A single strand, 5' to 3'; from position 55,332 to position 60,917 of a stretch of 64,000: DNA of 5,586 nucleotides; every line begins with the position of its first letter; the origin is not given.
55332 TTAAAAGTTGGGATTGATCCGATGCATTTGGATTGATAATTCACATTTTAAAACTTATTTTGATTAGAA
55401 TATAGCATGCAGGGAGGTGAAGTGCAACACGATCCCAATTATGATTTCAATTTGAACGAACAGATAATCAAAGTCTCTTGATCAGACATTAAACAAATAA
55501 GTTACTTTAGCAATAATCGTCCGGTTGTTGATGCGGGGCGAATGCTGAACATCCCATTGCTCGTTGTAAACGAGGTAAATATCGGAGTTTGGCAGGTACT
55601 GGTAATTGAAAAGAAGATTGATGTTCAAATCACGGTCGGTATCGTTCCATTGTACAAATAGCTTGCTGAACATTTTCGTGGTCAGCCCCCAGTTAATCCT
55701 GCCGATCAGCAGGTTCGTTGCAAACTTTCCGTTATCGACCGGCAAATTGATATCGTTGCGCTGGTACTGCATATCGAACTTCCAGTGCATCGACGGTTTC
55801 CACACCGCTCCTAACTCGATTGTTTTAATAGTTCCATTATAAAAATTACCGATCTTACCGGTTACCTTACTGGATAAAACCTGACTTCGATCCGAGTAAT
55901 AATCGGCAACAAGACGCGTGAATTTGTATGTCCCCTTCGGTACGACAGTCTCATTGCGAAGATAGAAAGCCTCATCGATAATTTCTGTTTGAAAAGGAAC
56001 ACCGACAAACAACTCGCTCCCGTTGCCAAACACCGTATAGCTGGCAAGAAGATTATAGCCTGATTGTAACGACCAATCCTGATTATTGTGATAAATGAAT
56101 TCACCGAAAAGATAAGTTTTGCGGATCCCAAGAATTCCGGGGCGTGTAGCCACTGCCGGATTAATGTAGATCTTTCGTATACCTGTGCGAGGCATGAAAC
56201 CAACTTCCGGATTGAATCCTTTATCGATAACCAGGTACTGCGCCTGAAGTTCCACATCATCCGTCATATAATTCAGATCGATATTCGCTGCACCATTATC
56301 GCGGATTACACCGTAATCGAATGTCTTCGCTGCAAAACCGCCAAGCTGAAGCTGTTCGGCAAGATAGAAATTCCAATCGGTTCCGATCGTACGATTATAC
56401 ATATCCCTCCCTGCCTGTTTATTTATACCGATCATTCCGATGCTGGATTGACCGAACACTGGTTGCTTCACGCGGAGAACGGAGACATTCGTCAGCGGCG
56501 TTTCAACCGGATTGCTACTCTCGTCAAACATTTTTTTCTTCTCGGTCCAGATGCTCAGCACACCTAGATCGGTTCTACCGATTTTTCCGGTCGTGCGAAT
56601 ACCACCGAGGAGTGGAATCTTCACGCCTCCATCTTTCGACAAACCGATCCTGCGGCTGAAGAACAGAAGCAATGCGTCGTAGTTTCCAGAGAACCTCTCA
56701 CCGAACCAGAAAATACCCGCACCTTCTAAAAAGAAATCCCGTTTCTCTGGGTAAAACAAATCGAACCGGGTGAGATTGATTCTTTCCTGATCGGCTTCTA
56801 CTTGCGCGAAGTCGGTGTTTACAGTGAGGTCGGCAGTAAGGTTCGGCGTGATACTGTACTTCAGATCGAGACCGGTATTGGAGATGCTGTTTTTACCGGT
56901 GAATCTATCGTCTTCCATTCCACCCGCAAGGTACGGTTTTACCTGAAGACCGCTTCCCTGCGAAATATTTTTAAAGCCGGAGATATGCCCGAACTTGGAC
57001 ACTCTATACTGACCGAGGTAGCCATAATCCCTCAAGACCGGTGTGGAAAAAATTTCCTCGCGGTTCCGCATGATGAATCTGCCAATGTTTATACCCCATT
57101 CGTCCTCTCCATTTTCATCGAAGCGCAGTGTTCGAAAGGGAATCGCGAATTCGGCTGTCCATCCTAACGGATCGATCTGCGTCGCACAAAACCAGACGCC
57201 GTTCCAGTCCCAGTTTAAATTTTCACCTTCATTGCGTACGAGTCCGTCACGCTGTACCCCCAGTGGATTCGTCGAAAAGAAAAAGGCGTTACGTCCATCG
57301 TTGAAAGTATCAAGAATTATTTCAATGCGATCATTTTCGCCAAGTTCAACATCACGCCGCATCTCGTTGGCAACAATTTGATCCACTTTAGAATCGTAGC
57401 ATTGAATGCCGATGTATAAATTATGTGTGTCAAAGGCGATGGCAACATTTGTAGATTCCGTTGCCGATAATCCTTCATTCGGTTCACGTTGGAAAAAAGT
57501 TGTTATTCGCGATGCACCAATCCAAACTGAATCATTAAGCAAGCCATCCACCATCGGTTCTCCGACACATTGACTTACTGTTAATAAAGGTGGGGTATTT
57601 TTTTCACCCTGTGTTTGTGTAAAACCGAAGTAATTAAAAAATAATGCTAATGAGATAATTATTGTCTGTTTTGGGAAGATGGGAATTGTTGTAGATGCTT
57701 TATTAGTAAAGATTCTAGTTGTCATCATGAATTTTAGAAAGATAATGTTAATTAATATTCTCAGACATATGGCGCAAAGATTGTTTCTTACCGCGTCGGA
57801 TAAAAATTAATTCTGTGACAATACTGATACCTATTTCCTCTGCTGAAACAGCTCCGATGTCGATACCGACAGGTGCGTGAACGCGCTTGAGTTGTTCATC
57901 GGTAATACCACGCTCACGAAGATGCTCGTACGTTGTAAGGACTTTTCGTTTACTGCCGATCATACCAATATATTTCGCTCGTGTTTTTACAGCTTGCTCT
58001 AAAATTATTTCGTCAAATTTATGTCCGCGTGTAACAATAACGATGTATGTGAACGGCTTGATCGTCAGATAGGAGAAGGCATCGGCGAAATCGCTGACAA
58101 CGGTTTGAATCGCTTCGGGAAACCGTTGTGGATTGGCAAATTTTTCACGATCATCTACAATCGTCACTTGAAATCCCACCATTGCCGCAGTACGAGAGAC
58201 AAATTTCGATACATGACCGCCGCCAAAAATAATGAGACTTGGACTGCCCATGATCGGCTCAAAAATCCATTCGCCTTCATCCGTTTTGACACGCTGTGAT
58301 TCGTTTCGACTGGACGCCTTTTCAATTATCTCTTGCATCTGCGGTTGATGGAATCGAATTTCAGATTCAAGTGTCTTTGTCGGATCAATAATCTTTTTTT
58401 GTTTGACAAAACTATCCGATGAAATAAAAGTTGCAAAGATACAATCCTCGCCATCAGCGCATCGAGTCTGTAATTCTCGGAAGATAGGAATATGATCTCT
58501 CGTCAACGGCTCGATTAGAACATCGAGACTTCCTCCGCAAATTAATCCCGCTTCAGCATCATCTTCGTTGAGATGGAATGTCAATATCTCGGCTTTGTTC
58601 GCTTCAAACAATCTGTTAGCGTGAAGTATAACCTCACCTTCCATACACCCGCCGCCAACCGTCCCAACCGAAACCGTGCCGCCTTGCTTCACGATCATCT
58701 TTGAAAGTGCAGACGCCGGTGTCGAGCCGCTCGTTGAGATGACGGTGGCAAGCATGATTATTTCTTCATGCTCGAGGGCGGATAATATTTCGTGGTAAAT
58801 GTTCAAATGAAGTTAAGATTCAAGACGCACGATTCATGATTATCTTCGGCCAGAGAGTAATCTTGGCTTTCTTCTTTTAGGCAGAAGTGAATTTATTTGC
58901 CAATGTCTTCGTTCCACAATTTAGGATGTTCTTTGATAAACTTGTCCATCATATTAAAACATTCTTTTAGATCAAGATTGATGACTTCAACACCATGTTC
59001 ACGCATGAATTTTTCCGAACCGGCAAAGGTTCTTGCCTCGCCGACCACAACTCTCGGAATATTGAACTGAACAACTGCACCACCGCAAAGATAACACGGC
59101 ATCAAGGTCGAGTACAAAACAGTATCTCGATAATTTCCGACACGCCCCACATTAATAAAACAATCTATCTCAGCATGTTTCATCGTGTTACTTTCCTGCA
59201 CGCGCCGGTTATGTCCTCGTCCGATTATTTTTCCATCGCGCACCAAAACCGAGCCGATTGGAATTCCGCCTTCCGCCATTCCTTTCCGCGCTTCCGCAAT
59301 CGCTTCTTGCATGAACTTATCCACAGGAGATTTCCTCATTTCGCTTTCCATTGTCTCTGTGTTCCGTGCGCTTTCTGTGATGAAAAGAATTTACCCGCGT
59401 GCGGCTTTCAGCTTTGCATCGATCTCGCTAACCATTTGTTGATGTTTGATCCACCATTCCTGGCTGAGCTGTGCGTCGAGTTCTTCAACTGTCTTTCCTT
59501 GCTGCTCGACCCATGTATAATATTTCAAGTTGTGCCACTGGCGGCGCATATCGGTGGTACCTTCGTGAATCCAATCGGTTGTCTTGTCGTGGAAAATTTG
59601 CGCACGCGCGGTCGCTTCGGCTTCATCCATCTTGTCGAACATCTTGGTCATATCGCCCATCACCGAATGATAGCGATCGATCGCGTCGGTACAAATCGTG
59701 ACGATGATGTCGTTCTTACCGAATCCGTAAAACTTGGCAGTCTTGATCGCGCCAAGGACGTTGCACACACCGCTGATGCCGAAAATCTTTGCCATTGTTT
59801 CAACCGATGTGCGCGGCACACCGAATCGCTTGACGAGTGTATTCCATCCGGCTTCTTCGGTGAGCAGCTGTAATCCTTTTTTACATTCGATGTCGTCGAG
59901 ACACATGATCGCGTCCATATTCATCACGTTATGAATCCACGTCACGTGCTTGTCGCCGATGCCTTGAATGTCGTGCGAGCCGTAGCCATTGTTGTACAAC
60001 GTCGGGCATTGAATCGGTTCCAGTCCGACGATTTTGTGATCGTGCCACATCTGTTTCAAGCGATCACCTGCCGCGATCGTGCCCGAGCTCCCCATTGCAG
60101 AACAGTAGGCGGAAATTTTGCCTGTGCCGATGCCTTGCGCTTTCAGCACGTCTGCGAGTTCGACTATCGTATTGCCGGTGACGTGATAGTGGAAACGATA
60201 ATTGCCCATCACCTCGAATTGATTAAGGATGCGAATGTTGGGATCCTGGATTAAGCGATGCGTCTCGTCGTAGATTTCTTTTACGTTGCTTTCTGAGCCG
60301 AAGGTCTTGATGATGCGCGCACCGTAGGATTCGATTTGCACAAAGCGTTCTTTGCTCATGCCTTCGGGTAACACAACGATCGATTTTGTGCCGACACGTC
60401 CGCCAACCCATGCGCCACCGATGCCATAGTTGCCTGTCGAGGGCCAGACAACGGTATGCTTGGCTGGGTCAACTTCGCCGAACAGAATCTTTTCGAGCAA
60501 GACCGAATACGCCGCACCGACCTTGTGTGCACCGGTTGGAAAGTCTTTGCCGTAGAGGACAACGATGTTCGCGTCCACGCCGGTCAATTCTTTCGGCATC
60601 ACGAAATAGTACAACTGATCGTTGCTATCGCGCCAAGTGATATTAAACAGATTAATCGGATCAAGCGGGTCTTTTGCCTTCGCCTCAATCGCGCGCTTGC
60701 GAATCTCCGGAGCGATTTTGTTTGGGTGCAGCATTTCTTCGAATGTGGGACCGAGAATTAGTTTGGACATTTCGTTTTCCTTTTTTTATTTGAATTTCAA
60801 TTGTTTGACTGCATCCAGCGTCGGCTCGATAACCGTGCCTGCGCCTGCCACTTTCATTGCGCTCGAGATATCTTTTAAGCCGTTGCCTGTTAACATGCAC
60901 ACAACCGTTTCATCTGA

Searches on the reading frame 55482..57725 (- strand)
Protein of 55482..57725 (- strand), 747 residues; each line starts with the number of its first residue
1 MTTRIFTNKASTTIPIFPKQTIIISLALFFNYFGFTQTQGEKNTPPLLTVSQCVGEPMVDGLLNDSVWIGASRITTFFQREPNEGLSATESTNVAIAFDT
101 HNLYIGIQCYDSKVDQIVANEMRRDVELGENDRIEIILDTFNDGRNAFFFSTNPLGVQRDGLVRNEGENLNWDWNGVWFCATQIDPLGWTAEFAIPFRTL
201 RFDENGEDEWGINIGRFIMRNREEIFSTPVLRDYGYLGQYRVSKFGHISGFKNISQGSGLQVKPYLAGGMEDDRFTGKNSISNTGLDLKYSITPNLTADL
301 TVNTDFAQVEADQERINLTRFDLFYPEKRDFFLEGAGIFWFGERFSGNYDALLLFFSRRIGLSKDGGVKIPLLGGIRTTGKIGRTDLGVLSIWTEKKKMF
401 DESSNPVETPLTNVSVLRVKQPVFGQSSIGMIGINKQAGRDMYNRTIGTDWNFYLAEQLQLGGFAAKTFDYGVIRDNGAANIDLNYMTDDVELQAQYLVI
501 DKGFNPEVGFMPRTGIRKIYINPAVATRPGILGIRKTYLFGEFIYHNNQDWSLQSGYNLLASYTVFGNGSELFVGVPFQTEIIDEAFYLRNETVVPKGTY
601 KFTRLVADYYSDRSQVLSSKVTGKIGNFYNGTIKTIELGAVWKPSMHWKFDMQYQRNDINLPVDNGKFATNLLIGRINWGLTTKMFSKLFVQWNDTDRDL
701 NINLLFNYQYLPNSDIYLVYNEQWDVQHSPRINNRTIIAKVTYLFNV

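Call 29: search_protein_families(library=pfam, proteins=[window:55482-57725:-], max_evalue=0.001)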
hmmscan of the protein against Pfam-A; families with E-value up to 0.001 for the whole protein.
window:55482-57725:- (747 aa): 2 families
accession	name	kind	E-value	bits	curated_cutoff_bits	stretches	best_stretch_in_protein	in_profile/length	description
PF19313.5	DUF5916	-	1.4e-18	67.4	22.6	1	260-363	5-97/572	Domain of unknown function (DUF5916)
PF06452.16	CBM9_1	-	3e-07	31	23.4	1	59-206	1-139/185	Carbohydrate family 9 binding domain-like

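Call 77: search_protein_families(library=ncbifam, proteins=[window:55482-57725:-], max_evalue=0.0001)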
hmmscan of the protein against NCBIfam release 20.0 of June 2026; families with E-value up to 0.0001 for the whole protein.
window:55482-57725:- (747 aa): 0 families

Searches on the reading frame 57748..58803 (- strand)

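Call 29: search_protein_families(library=pfam, proteins=[window:57748-58803:-], max_evalue=0.001)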
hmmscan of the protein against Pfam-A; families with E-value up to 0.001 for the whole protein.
window:57748-58803:- (351 aa): 2 families
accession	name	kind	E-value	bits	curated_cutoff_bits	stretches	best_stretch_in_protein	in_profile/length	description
PF13478.12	XdhC_C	-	3.3e-43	147.6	29.7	1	190-332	1-125/125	XdhC Rossmann domain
PF02625.21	XdhC_CoxI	-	5.4e-17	61.9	24.3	1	11-76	3-67/68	XdhC and CoxI family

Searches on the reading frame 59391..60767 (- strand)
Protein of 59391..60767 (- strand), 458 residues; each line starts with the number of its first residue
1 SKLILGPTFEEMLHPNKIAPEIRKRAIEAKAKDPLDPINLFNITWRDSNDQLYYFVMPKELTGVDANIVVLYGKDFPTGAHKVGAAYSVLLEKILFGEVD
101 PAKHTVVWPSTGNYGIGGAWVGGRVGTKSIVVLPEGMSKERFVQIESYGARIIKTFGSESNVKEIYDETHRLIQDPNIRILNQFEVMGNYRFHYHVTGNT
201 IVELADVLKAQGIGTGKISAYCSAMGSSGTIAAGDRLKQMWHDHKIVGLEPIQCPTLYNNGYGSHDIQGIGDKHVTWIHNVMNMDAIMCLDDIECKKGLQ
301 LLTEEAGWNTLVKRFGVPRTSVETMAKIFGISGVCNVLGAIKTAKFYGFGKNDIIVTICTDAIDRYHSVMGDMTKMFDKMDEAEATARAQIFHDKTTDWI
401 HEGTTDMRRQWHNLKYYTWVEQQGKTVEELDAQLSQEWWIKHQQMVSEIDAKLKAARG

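Call 29: search_protein_families(library=pfam, proteins=[window:59391-60767:-], max_evalue=0.001)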
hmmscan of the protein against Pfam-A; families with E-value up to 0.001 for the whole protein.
window:59391-60767:- (458 aa): 1 family
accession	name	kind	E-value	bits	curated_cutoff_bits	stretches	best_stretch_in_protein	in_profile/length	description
PF00291.31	PALP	-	1.4e-23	84.1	35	1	77-305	33-259/295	Pyridoxal-phosphate dependent enzyme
